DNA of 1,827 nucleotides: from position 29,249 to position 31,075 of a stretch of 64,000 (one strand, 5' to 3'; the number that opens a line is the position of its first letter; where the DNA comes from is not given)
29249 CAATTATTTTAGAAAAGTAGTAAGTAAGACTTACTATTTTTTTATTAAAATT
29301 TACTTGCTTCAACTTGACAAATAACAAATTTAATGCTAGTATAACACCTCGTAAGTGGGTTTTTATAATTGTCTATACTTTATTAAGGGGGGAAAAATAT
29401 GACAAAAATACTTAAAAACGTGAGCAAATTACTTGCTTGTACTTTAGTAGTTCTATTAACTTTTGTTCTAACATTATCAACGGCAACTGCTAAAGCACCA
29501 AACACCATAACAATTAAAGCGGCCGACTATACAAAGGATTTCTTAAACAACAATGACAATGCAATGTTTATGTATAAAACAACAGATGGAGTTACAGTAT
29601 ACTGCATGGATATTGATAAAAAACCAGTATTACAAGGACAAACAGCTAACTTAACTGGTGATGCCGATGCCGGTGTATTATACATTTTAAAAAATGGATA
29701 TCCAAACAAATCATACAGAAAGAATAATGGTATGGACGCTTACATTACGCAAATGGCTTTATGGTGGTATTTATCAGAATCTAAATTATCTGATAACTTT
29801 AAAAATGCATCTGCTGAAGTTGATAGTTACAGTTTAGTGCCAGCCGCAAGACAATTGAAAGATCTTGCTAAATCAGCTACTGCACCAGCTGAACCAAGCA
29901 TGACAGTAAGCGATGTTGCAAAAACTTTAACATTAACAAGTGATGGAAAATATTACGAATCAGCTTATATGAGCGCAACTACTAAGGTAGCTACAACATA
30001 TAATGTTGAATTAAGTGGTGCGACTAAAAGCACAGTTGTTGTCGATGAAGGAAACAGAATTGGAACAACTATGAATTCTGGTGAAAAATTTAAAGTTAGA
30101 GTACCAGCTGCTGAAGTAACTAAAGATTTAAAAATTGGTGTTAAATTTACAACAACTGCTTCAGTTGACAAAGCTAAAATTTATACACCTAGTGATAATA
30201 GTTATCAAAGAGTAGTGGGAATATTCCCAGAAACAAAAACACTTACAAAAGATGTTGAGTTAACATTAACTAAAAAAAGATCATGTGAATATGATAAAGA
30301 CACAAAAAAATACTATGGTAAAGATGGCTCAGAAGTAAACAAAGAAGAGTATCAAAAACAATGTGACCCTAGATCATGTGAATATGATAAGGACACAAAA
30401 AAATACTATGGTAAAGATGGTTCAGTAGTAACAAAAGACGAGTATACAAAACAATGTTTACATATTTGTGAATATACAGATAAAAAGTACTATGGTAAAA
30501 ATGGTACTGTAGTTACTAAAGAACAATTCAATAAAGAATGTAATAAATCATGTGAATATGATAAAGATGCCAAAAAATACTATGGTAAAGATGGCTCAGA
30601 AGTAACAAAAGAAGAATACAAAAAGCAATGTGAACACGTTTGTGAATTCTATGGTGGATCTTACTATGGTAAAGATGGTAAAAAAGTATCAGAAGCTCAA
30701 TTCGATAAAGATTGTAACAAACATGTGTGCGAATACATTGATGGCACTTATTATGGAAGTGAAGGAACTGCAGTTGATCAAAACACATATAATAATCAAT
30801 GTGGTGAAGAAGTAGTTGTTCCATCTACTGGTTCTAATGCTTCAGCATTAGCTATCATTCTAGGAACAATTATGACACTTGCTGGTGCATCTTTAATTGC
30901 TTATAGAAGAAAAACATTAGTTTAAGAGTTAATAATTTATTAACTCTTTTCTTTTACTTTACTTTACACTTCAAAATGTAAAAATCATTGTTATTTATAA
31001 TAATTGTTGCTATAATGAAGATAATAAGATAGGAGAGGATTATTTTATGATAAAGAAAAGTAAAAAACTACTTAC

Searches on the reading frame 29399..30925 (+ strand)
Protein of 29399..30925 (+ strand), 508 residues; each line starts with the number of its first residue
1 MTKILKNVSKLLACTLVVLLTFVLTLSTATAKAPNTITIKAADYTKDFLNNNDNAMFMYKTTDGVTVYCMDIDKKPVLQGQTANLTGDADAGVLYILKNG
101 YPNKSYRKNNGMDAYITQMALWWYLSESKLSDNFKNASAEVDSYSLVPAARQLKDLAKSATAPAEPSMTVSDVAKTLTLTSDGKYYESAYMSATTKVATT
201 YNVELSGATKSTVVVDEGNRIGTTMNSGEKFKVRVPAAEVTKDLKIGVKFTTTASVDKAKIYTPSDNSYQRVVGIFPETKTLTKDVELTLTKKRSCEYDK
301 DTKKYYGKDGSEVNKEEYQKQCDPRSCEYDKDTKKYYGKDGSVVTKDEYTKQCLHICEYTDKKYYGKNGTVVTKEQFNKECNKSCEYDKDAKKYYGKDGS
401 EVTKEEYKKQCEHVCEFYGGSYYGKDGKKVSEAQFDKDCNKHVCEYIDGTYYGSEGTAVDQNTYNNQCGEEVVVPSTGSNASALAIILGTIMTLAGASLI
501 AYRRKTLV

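Call 12: search_protein_families(library=pfam, proteins=[window:29399-30925:+], max_evalue=0.01)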
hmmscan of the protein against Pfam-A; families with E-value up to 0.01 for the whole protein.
window:29399-30925:+ (508 aa): 2 families
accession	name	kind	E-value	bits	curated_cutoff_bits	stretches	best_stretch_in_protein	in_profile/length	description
PF08341.16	TED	-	1.5e-11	45.1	22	1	66-140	1-89/102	Thioester domain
PF00746.26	Gram_pos_anchor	-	0.00047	20.5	20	1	475-505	10-39/43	LPXTG cell wall anchor motif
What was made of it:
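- On Sortase-assembled Gram-positive pilins / LPXTG surface proteins: By contrast, the ORF at 29399-30925 in the same window does hit PF00746 (call 12).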
